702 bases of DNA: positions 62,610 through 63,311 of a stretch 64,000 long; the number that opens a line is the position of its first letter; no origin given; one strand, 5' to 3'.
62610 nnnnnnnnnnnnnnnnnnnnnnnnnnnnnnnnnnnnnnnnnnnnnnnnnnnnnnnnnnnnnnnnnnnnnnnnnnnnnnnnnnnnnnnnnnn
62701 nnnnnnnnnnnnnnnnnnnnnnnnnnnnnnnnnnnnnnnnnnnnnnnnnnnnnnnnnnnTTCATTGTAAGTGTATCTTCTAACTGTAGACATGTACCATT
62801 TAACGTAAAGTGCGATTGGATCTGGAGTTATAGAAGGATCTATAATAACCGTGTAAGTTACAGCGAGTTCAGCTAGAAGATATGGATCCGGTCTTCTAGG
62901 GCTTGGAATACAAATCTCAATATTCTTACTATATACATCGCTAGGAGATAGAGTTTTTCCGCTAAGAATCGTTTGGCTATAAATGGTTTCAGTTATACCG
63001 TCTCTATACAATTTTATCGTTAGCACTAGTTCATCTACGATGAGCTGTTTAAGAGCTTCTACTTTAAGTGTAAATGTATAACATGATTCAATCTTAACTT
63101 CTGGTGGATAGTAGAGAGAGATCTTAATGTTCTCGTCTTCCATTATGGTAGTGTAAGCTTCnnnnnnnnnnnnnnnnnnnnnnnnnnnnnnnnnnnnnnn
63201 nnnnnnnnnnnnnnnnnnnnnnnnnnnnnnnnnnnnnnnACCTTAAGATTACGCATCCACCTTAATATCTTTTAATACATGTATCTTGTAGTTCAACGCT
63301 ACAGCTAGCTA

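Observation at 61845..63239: Secreted coiled-coil protein with a single TM helix, poly-proline linker and cytoplasmic AbrB/SpoVT-like domain, a possible membrane-tethered DNA-binding sensor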

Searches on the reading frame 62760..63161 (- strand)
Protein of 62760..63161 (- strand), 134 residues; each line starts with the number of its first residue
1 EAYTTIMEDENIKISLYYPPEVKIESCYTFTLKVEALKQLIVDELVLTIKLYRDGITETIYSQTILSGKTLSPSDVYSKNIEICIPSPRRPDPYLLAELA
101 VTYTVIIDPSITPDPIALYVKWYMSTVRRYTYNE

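Call 24: predict_structure(alignment_id=A2)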
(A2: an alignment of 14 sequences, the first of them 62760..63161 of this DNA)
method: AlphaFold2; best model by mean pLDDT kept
length: 134 residues; sequences in the alignment: 14
mean_pLDDT: 88.4   pTM: 0.81
mean pLDDT of the five models: 88.4, 87.7, 86.4, 84.9, 84.2
residues with pLDDT >= 90: 83; 70-90: 39; 50-70: 12; < 50: 0
segments of 3 or more residues with pLDDT < 50: none
pLDDT, mean of each block of 10 residues (from residue 1): 74 93 92 95 96 87 96 95 85 89 86 86 87 57
secondary structure, 60 per line:
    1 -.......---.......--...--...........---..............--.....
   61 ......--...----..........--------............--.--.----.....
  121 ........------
elements in order: E2-8 E12-18 E21-23 E26-36 E40-53 E56-66 E69-71 E76-85 E94-105 E116-128

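Call 30: fold_search(model_id=the predicted structure, library=pdb)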
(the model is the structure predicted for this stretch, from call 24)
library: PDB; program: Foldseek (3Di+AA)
matches with E <= 10: 1647; with E <= 0.001: 26
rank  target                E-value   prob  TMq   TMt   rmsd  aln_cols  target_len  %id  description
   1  9dnm_A                7.9e-05  1.00  0.50  0.19   7.5       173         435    9  Structure of rat beta-arrestin 1 bound to allosteric inhibitor (released 2025-01-22)
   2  4j2q_B                1.7e-04  1.00  0.52  0.23   7.6       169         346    9  Crystal structure of C-terminally truncated arrestin reveals mechanism of arrestin activation (released 2013-05-01)
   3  9n9j_5                2.3e-04  1.00  0.54  0.52  14.7       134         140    9  Structure of a GRP94 folding intermediate engaged with a CCDC134- and FKBP11-bound secretory translocon (released 2025-11-19)
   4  3gd1_E                2.5e-04  1.00  0.50  0.26   7.3       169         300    6  Structure of an Arrestin/Clathrin complex reveals a novel clathrin binding domain that modulates receptor trafficking (released 2009-08-25)
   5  3ugx_B                3.2e-04  1.00  0.53  0.23   8.7       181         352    9  Crystal Structure of Visual Arrestin (released 2012-02-08)
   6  7jxa_D                3.7e-04  1.00  0.52  0.22   6.4       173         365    9  CRYSTAL STRUCTURE OF NATIVE BOVINE ARRESTIN 1 IN COMPLEX WITH INOSITOL 1,4,5-TRIPHOSPHATE (released 2021-10-13)
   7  1xq4_A                3.9e-04  1.00  0.51  0.55   5.5       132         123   11  Crystal Structure of the Putative ApaA Protein from Bordetella pertussis, Northeast Structural Genomics Target BeR40 (released 2004-11-09)
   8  7f1x_D                3.9e-04  1.00  0.51  0.23   6.6       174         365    9  X-ray crystal structure of visual arrestin complexed with inositol 1,4,5-triphosphate (released 2021-10-27)
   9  8jrv_A                3.9e-04  1.00  0.49  0.23   6.5       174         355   11  Cryo-EM structure of the glucagon receptor bound to glucagon and beta-arrestin 1 (released 2023-08-16)
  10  3p2d_B                3.9e-04  1.00  0.37  0.18   8.3       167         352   10  Crystal structure of arrestin-3 reveals the basis of the difference in receptor binding between two non-visual subtype (released 2011-01-26)
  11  1cf1_A                4.8e-04  1.00  0.50  0.22   6.7       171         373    9  ARRESTIN FROM BOVINE ROD OUTER SEGMENTS (released 1999-04-16)
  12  9a3i_A                5.1e-04  1.00  0.45  0.21   7.8       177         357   11  Parathyroid hormone receptor type 1 in complex with a long-acting parathyroid hormone analog and arrestin 2 (6u1n-base (released 2023-03-27)
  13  1xq4_B                5.6e-04  1.00  0.51  0.55   5.5       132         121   11  Crystal Structure of the Putative ApaA Protein from Bordetella pertussis, Northeast Structural Genomics Target BeR40 (released 2004-11-09)
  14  8fuu                  5.6e-04  1.00  0.47  0.22   7.4       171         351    6  Crystal structure of Xenopus laevis arrestin 1 - P3221 crystal form (released 2024-07-24)
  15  8rjc_5                6.6e-04  1.00  0.58  0.46   4.3       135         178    7  Structure of the rabbit 80S ribosome stalled on a 2-TMD rhodopsin intermediate in complex with Sec61-TRAP, open confor (released 2024-01-24)
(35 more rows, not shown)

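Call 37: search_protein_representatives(alignment_id=A2)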
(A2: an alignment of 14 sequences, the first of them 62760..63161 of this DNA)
Query: 14 sequences, 131 profile positions. Proteins with E-value up to 0.001 (for the whole library): 34; up to 1e-10: 16; up to 1e-30: 3. The best 34 are listed.
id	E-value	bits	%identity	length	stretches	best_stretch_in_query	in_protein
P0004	2.0e-58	212.4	-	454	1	1-130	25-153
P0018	3.4e-45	169.6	-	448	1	2-131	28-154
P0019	8.8e-43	161.8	-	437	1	1-130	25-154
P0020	4.0e-30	120.8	-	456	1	2-130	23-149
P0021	5.2e-27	110.7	-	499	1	2-130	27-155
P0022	8.1e-22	94.0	-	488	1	1-130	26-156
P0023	8.0e-21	90.7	-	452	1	3-130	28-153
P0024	2.5e-19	85.9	-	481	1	1-130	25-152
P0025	3.0e-19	85.6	-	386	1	2-131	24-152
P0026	7.8e-19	84.3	-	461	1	2-130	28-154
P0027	3.5e-16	75.7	-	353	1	2-131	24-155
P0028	2.5e-15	73.0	-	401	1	1-130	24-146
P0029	5.4e-13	65.4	-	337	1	3-130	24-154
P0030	1.8e-12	63.7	-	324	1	12-131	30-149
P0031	3.5e-12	62.8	-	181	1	9-130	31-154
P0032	2.6e-11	60.0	-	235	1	2-130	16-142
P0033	2.7e-10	56.7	-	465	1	2-130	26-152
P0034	2.3e-09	53.6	-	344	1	11-130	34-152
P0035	4.0e-09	52.9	-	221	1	6-130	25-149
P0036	3.4e-08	49.9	-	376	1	9-130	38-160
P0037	8.4e-08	48.6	-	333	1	8-130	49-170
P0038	1.0e-07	48.4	-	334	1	6-130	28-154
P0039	1.2e-07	48.1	-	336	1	9-130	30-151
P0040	2.5e-07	47.1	-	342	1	6-130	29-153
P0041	2.9e-07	46.9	-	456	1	7-130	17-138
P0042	3.2e-06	43.5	-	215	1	13-130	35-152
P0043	1.0e-05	41.9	-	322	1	8-130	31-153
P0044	4.0e-05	39.9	-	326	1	10-130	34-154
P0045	8.3e-05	38.9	-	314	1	3-127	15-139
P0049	3.6e-04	36.9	-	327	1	12-130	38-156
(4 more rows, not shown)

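Call 40: list_cluster_members(proteins=[P0025, P0027, P0029, P0030, P0034, P0038, P0043, P0044, P0045, P0049])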
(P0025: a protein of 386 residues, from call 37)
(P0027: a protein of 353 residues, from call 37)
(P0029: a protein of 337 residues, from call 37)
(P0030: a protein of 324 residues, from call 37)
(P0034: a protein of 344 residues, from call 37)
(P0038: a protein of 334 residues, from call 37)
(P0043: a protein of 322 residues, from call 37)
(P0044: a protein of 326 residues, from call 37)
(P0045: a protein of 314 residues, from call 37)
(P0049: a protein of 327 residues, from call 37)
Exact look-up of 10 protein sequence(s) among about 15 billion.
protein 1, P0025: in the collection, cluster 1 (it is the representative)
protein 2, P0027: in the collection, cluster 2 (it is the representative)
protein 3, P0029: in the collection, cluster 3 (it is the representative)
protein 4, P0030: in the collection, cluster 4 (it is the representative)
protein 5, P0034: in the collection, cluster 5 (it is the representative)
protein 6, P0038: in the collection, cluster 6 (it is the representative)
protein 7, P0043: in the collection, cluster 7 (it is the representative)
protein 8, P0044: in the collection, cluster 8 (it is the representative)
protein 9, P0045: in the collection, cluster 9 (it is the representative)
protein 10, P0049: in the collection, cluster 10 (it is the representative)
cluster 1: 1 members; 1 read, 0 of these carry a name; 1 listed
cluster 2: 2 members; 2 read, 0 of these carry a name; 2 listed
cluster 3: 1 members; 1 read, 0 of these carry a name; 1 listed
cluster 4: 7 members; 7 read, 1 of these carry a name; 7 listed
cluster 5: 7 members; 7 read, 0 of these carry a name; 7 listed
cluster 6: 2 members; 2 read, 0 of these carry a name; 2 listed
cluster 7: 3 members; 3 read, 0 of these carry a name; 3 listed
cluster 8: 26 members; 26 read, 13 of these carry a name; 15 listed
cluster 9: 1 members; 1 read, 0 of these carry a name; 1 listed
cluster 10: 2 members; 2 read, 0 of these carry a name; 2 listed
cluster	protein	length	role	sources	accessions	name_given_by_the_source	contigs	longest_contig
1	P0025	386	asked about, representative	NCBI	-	-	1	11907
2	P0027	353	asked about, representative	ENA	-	-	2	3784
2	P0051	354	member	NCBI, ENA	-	-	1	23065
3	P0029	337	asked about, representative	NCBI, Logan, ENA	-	-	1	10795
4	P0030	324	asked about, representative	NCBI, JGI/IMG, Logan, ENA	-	-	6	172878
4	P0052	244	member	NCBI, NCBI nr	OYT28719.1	MAG: hypothetical protein B6U94_08270 [Thermofilum sp. ex4484_79]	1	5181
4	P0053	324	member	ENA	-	-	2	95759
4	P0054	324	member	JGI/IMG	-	-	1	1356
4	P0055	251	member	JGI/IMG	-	-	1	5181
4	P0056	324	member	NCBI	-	-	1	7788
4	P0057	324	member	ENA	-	-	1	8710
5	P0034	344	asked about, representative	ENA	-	-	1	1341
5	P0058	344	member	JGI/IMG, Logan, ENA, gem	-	-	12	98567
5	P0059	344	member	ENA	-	-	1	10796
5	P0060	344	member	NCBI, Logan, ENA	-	-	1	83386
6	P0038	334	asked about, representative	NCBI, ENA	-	-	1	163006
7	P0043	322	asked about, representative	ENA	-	-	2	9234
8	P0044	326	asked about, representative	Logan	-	-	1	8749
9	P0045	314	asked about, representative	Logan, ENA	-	-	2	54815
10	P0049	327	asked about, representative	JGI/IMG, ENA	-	-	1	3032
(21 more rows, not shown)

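Call 51: list_cluster_members(proteins=[P0020, P0021, P0022, P0023, P0024, P0026, P0033, P0028, P0036, P0037])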
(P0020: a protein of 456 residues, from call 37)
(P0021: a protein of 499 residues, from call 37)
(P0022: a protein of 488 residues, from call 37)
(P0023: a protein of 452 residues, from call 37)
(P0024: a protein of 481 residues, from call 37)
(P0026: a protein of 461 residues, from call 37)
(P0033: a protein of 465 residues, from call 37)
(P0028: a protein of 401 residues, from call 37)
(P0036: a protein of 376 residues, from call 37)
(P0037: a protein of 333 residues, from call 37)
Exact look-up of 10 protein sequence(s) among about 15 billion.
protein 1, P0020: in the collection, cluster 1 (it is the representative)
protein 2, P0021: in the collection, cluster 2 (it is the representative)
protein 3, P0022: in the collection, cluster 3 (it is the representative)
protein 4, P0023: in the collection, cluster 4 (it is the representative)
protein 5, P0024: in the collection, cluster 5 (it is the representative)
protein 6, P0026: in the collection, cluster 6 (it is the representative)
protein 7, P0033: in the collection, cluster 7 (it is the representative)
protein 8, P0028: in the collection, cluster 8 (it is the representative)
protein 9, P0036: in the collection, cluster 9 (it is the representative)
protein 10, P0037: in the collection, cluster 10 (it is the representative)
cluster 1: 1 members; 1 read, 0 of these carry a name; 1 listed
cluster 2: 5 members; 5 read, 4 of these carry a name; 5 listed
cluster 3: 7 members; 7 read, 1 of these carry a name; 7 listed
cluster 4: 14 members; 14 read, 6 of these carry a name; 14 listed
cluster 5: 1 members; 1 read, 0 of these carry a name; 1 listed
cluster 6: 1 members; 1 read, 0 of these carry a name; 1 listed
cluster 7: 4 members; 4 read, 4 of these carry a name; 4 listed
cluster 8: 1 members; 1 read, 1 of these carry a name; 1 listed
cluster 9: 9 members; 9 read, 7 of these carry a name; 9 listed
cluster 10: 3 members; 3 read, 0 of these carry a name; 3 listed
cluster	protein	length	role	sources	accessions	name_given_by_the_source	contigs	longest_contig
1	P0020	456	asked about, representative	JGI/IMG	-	-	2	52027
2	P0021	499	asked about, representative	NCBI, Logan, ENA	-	-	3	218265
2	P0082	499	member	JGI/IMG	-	bifunctional DNA-binding transcriptional regulator/antitoxin component of YhaV-PrlF ...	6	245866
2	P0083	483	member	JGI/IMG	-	bifunctional DNA-binding transcriptional regulator/antitoxin component of YhaV-PrlF ...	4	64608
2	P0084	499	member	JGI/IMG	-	bifunctional DNA-binding transcriptional regulator/antitoxin component of YhaV-PrlF ...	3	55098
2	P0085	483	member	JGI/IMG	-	bifunctional DNA-binding transcriptional regulator/antitoxin component of YhaV-PrlF ...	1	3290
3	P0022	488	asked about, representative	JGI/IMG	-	-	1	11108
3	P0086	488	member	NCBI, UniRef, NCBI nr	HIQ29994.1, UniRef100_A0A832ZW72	MAG TPA: AbrB/MazE/SpoVT family DNA-binding domain-containing protein [Candidatus ... | AbrB/MazE/SpoVT family DNA-binding domain-containing protein n=1 Tax=Caldiarchaeum ... | AbrB/MazE/SpoVT family DNA-binding domain-containing protein [Candidatus Caldarchaeum ...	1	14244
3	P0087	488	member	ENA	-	-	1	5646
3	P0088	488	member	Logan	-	-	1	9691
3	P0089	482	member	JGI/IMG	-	-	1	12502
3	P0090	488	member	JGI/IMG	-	-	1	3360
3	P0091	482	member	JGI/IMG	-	-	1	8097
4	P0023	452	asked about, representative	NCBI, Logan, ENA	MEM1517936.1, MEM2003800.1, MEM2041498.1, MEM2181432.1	MAG: hypothetical protein QXI27_02240 [Nitrososphaerota archaeon]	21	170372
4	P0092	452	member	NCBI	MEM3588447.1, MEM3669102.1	MAG: hypothetical protein QW737_01025 [Nitrososphaerota archaeon]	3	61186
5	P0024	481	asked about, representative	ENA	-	-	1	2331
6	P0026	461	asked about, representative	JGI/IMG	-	-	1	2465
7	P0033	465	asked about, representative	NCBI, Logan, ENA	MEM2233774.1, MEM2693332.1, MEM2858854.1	MAG: AbrB/MazE/SpoVT family DNA-binding domain-containing protein [Nitrososphaerota ...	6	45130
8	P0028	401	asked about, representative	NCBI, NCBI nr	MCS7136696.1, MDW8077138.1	MAG: hypothetical protein RMJ14_05855 [Nitrososphaerota archaeon] | hypothetical protein [Aigarchaeota archaeon]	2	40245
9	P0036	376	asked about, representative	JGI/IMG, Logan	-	uncharacterized phage infection (PIP) family protein YhgE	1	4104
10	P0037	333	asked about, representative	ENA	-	-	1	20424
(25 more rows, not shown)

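Call 61: find_encoding_contigs(protein=P0030, flank=7000, max_places=2)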
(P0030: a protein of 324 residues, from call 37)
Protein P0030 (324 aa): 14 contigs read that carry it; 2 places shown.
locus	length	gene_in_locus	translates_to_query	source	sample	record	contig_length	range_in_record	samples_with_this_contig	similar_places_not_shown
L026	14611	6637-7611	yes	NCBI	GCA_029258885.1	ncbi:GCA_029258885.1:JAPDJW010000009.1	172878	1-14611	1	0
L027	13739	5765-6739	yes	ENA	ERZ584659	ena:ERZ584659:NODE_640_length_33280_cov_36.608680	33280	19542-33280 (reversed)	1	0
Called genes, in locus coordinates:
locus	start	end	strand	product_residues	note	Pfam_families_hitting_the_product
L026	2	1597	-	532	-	?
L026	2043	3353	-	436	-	PF19290:PmbA_TldD_2nd (weak), PF19289:PmbA_TldD_3rd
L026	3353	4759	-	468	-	PF01523:PmbA_TldD_1st, PF19290:PmbA_TldD_2nd, PF19289:PmbA_TldD_3rd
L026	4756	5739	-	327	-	PF00586:AIRS, PF02769:AIRS_C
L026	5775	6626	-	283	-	PF07155:ECF-ribofla_trS, PF12822:ECF_trnsprt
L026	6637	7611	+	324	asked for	-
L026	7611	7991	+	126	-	-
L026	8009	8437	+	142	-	PF11969:DcpS_C, PF01230:HIT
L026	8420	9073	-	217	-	PF01558:POR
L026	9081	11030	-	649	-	PF01855:POR_N (weak), PF02775:TPP_enzyme_C, PF13237:Fer4_10, PF12838:Fer4_7, PF14697:Fer4_21 (weak), PF00037:Fer4, PF12797:Fer4_2 (weak), PF12837:Fer4_6 (weak), +2 more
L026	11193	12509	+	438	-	PF02608:Bmp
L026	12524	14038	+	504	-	PF00005:ABC_tran, PF13304:AAA_21 (faint), PF00005:ABC_tran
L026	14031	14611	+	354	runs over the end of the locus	PF02653:BPD_transp_2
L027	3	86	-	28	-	?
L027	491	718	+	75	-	PF04014:MazE_antitoxin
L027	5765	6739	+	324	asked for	-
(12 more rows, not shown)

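Call 62: find_encoding_contigs(protein=P0038, flank=7000, max_places=2)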
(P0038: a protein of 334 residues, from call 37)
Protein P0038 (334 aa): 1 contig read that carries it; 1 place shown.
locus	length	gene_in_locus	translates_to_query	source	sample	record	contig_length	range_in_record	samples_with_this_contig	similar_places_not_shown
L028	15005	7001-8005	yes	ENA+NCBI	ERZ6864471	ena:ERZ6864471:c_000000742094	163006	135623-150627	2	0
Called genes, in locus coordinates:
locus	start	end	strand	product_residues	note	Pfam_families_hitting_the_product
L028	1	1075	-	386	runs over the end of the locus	PF00155:Aminotran_1_2, PF12897:Asp_aminotransf (weak)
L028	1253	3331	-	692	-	PF00009:GTP_EFTU (faint), PF01926:MMR_HSR1, PF02421:FeoB_N, PF17910:FeoB_Cyto, PF07670:Gate, PF07664:FeoB_C, PF07670:Gate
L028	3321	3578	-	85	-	PF04023:FeoA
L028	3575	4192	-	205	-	PF01047:MarR (weak), PF01325:Fe_dep_repress, PF09339:HTH_IclR (weak), PF25213:HVO_A0261_N (weak), PF02742:Fe_dep_repr_C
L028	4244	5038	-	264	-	PF05050:Methyltransf_21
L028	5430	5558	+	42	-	-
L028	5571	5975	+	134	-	-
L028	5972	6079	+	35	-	-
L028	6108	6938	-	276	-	PF04951:Peptidase_M55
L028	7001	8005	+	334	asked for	PF15294:Leu_zip (weak), PF06005:ZapB (faint), PF25450:Rab11-FIP3 (weak)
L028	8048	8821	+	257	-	PF02673:BacA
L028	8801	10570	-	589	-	-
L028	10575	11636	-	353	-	-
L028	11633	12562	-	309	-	PF01112:Asparaginase_2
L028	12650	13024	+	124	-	PF03551:PadR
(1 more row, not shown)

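Call 65: search_protein_families(library=ncbifam, proteins=[window:62760-63161:-], max_evalue=10)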
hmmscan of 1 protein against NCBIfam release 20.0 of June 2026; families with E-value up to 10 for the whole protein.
window:62760-63161:- (134 aa): 0 families

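Call 67: search_protein_families(library=phrogs, proteins=[window:62760-63161:-], max_evalue=0.01)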
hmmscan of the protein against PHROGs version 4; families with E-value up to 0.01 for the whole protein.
window:62760-63161:- (134 aa): 1 family
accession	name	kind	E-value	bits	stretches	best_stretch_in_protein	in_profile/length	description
phrog_33967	-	unknown function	0.0022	18.9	1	98-131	29-62/148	-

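Call 70: list_cluster_members(proteins=[P0039, P0040, P0035, P0031, P0042, P0019, P0041, P0018, P0032, P0001])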
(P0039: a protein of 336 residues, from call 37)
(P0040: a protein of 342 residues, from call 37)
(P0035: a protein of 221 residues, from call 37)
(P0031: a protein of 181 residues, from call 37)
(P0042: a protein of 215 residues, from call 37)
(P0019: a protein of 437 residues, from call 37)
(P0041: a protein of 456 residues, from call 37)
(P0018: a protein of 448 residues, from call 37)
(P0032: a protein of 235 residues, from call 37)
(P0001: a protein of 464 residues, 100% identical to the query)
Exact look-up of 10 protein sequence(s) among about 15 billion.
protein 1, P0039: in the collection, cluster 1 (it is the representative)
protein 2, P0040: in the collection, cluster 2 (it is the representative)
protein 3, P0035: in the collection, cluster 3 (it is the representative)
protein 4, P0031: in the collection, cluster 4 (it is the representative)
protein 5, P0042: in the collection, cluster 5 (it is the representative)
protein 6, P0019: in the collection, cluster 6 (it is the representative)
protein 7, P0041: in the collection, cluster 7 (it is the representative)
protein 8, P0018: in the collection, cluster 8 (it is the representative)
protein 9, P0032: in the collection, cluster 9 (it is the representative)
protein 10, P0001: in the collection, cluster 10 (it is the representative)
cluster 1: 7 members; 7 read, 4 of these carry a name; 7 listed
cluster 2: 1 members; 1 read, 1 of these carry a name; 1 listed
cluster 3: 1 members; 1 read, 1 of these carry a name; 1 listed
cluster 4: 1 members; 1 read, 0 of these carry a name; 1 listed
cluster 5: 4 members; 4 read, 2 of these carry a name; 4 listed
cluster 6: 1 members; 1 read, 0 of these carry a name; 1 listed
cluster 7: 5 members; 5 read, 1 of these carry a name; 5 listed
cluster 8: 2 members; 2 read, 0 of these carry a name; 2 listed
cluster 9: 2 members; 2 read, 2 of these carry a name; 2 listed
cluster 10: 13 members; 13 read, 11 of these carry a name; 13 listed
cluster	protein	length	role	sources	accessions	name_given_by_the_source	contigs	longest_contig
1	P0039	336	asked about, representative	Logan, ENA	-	-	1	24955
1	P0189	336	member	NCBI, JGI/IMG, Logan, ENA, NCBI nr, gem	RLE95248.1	MAG: hypothetical protein DRJ96_08865 [Thermoprotei archaeon]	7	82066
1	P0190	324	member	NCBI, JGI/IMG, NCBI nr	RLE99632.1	MAG: hypothetical protein DRJ57_02075 [Thermoprotei archaeon]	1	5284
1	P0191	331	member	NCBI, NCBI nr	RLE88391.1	MAG: hypothetical protein DRJ67_02185 [Thermoprotei archaeon]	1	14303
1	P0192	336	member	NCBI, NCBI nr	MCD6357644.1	MAG: hypothetical protein J7L75_03600 [Thermoproteales archaeon] | hypothetical protein [Thermoproteales archaeon]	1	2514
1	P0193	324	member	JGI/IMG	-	-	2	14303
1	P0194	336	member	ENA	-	-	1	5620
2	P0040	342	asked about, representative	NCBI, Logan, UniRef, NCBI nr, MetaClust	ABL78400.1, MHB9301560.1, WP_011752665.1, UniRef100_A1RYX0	hypothetical protein [Thermofilum pendens] | Uncharacterized protein n=1 Tax=Thermofilum pendens (strain DSM 2475 / Hrk 5) ... | status=active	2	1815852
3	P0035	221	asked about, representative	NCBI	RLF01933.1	MAG: hypothetical protein DRK00_10690, partial [Thermoprotei archaeon]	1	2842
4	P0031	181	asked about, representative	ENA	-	-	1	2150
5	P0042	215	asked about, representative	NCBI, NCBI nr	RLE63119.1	MAG: hypothetical protein DRN53_02740 [Thermoprotei archaeon]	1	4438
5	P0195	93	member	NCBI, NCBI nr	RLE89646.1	MAG: hypothetical protein DRJ49_02315 [Thermoprotei archaeon]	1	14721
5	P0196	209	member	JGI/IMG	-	-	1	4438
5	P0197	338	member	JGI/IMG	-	-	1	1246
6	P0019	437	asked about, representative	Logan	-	-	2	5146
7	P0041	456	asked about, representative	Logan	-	-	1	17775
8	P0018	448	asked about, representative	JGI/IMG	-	-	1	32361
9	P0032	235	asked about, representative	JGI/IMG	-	hypothetical protein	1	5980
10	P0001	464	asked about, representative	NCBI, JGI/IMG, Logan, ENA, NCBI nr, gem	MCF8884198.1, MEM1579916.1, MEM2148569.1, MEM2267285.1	MAG: hypothetical protein L4877_00170 [Aigarchaeota archaeon] | hypothetical protein [Candidatus Geocrenenecus dongiae]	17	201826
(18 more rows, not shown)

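Call 78: find_encoding_contigs(protein=P0028, flank=4000, max_places=2)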
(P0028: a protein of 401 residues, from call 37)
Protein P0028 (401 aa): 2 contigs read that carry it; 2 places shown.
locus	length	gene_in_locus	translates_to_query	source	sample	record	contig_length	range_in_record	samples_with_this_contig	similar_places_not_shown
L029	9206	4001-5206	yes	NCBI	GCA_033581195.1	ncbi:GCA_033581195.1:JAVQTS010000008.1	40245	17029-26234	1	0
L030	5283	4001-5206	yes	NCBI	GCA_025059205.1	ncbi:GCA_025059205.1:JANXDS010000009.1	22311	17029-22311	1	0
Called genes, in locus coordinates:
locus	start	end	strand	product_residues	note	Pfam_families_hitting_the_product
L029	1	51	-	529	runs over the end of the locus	PF04055:Radical_SAM (weak)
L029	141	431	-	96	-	-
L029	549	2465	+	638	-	PF00662:Proton_antipo_N, PF00361:Proton_antipo_M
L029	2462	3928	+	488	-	PF00662:Proton_antipo_N, PF00361:Proton_antipo_M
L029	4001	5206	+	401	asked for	PF24161:CCDC39 (faint)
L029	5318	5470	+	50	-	-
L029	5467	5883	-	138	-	-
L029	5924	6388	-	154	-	PF00149:Metallophos, PF12850:Metallophos_2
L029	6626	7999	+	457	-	PF00083:Sugar_tr, PF07690:MFS_1, PF05977:MFS_3 (weak)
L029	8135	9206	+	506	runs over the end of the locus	PF00890:FAD_binding_2, PF01266:DAO, PF03486:HI0933_like (weak), PF07992:Pyr_redox_2 (faint), PF12831:FAD_oxidored (faint), PF13738:Pyr_redox_3 (weak)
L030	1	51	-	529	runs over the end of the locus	PF04055:Radical_SAM (weak)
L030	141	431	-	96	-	-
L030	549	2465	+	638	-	PF00662:Proton_antipo_N, PF00361:Proton_antipo_M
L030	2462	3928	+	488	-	PF00662:Proton_antipo_N, PF00361:Proton_antipo_M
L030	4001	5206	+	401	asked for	PF24161:CCDC39 (faint)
